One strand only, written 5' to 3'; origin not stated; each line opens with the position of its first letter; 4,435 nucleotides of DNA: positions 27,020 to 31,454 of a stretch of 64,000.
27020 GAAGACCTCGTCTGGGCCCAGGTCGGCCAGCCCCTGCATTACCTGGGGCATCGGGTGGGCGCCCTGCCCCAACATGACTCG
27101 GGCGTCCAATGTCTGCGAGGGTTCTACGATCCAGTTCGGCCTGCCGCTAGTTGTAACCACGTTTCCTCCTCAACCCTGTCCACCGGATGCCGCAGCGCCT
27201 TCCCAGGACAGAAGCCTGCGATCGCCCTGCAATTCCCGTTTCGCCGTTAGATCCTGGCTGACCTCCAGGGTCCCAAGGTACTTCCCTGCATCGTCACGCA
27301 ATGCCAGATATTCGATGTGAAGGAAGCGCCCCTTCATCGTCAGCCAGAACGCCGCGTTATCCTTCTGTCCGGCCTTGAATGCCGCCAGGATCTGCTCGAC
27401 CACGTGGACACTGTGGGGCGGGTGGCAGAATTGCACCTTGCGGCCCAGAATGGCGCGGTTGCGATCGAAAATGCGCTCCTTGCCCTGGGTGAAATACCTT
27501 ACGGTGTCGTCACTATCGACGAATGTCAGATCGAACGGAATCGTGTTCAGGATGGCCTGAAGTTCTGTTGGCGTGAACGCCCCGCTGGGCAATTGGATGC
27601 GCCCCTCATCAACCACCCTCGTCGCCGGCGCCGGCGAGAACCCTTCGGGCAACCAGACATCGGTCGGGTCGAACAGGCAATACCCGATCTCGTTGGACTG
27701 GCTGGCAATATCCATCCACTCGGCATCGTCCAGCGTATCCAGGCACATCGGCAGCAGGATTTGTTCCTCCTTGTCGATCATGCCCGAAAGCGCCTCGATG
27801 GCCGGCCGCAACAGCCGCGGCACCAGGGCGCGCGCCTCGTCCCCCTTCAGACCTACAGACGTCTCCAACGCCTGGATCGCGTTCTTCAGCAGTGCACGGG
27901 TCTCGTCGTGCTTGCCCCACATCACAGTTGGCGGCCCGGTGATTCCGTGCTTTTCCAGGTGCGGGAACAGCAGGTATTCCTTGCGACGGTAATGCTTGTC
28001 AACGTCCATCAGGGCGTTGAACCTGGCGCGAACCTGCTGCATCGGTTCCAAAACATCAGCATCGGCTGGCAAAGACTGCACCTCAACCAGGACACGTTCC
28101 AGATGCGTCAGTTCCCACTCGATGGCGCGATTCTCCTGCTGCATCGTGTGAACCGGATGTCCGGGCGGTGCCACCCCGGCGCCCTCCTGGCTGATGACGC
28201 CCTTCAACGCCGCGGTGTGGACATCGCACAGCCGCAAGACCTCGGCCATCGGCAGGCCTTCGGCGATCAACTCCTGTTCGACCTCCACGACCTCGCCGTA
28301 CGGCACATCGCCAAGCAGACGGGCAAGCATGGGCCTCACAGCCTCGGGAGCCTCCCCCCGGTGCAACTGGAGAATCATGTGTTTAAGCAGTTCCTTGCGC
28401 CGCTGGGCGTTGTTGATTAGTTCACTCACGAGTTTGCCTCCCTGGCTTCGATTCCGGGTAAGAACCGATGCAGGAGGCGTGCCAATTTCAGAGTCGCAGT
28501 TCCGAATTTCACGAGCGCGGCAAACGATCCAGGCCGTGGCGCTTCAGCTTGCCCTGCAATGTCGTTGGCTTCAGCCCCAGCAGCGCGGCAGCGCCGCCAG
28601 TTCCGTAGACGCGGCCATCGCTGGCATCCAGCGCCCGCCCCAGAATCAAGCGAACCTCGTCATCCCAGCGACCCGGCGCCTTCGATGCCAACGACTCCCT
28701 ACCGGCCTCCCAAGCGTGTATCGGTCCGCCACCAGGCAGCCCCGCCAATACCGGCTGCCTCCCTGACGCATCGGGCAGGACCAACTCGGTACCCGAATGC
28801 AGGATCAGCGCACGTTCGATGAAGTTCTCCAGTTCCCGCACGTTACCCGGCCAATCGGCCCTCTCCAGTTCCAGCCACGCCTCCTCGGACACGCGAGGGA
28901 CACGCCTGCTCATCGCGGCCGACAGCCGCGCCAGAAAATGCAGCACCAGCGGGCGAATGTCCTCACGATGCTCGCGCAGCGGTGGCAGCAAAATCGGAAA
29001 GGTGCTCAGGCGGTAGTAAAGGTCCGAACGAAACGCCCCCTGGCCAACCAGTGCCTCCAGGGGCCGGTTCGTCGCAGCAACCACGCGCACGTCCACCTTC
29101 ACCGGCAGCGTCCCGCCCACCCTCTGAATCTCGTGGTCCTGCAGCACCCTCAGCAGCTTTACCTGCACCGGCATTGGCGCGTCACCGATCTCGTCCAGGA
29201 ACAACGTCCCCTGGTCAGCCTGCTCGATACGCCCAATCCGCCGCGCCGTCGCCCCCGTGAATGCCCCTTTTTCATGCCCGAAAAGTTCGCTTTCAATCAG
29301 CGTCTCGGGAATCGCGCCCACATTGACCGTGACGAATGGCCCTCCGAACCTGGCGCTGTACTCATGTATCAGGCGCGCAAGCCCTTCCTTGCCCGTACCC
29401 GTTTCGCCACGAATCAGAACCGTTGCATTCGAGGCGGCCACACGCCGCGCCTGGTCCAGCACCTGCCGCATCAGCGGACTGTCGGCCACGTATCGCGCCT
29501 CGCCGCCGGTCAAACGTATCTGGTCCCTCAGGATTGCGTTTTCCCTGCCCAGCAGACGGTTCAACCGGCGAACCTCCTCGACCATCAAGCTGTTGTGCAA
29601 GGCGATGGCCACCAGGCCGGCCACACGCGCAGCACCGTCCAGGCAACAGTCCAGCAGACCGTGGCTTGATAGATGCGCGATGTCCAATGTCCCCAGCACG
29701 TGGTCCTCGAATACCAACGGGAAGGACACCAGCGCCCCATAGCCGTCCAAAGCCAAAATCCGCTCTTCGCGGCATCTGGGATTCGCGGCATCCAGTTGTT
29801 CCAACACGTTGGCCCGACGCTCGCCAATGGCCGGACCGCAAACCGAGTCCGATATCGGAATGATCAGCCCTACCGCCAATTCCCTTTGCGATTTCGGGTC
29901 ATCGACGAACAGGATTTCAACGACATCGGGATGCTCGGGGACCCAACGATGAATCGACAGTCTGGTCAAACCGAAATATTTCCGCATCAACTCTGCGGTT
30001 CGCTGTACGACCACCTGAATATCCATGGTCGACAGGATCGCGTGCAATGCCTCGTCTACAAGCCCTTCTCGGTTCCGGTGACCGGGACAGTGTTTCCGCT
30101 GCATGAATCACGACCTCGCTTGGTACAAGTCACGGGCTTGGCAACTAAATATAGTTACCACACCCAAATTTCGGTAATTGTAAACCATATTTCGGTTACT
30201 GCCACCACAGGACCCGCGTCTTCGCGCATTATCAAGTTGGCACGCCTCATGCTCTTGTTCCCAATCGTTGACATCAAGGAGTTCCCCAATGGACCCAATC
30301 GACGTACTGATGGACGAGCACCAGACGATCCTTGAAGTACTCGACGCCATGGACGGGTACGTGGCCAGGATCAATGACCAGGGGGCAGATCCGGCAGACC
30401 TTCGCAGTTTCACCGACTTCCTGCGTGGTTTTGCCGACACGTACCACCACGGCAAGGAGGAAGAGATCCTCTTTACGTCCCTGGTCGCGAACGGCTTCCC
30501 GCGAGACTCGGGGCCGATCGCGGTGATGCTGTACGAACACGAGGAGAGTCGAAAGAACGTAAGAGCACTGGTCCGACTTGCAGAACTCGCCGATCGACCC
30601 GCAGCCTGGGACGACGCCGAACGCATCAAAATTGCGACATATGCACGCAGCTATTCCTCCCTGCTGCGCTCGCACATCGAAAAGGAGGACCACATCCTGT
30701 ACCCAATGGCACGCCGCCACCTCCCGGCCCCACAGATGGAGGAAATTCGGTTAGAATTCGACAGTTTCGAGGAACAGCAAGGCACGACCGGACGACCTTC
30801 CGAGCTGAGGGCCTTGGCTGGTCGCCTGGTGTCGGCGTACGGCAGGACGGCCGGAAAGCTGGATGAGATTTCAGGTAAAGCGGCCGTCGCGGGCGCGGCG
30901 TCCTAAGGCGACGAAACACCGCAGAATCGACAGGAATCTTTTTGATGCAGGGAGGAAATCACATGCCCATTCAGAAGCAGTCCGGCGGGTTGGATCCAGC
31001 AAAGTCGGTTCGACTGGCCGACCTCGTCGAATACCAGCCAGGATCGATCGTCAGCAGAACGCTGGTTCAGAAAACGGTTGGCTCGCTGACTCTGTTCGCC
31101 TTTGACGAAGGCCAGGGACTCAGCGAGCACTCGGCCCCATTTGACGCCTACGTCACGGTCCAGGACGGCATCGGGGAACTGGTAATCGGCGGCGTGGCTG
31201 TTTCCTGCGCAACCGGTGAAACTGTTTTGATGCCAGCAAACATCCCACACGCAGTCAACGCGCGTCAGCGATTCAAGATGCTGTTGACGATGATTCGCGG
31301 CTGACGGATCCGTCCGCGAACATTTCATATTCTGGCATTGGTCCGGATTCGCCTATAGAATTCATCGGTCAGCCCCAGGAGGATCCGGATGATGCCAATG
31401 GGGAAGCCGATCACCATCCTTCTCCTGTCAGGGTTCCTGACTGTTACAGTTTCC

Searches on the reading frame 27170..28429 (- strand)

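Call 36: search_protein_families(library=pfam, proteins=[window:27170-28429:-], max_evalue=0.001)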
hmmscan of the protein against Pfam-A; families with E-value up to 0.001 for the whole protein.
window:27170-28429:- (419 aa): 4 families
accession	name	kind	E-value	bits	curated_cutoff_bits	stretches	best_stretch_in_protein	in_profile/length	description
PF13596.12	PAS_10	-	3.3e-28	98.9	22.1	1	290-395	1-106/106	PAS domain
PF04282.18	DUF438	-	4e-22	78.3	25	1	15-80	1-66/67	Family of unknown function (DUF438)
PF01814.28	Hemerythrin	-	2.3e-17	64.1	25.3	1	91-229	1-127/127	Hemerythrin HHE cation binding domain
PF08448.16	PAS_4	-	2e-05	25.2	23.1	1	295-398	2-109/110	PAS fold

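Call 80: search_protein_families(library=ncbifam, proteins=[window:27170-28429:-], max_evalue=0.001)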
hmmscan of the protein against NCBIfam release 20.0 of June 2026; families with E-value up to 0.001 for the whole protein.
window:27170-28429:- (419 aa): 0 families

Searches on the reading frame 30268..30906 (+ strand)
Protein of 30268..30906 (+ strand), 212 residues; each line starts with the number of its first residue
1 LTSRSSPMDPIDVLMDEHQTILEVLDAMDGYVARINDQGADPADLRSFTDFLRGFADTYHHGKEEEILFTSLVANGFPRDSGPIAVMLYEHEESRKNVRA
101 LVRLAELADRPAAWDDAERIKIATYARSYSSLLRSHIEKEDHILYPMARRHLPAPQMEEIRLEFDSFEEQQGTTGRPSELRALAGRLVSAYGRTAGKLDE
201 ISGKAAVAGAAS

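Call 33: search_protein_families(library=pfam, proteins=[window:30268-30906:+], max_evalue=0.001)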
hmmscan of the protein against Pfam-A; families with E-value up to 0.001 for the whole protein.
window:30268-30906:+ (212 aa): 1 family
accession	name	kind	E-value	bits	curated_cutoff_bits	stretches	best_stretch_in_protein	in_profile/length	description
PF01814.28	Hemerythrin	-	6.7e-21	75.5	25.3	1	9-148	1-127/127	Hemerythrin HHE cation binding domain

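Call 80: search_protein_families(library=ncbifam, proteins=[window:30268-30906:+], max_evalue=0.001)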
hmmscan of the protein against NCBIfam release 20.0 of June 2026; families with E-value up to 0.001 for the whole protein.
window:30268-30906:+ (212 aa): 4 families
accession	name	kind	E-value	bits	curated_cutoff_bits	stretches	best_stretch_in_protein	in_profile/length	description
NF008221.0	PRK10992.1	equivalog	1.9e-08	34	254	1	59-107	128-176/220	iron-sulfur cluster repair protein YtfE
TIGR03652.1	FeS_repair_RIC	equivalog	1.8e-07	31.2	204.7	0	17-111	79-180/216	iron-sulfur cluster repair di-iron protein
NF053874.1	persist_PA2171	equivalog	2.3e-07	30.7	190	1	8-165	1-141/157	PA2171 family ribosome-binding persister protein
NF041614.1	FeSrepair_DnrN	equivalog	8e-07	29.5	300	1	18-146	27-152/157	iron-sulfur cluster repair protein DnrN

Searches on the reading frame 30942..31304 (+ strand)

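Call 33: search_protein_families(library=pfam, proteins=[window:30942-31304:+], max_evalue=0.001)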
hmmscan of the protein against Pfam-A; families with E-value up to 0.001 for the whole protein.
window:30942-31304:+ (120 aa): 1 family
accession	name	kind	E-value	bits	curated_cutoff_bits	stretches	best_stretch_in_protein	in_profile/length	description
PF07883.17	Cupin_2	-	6.8e-07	29.3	27.2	1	52-109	3-60/70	Cupin domain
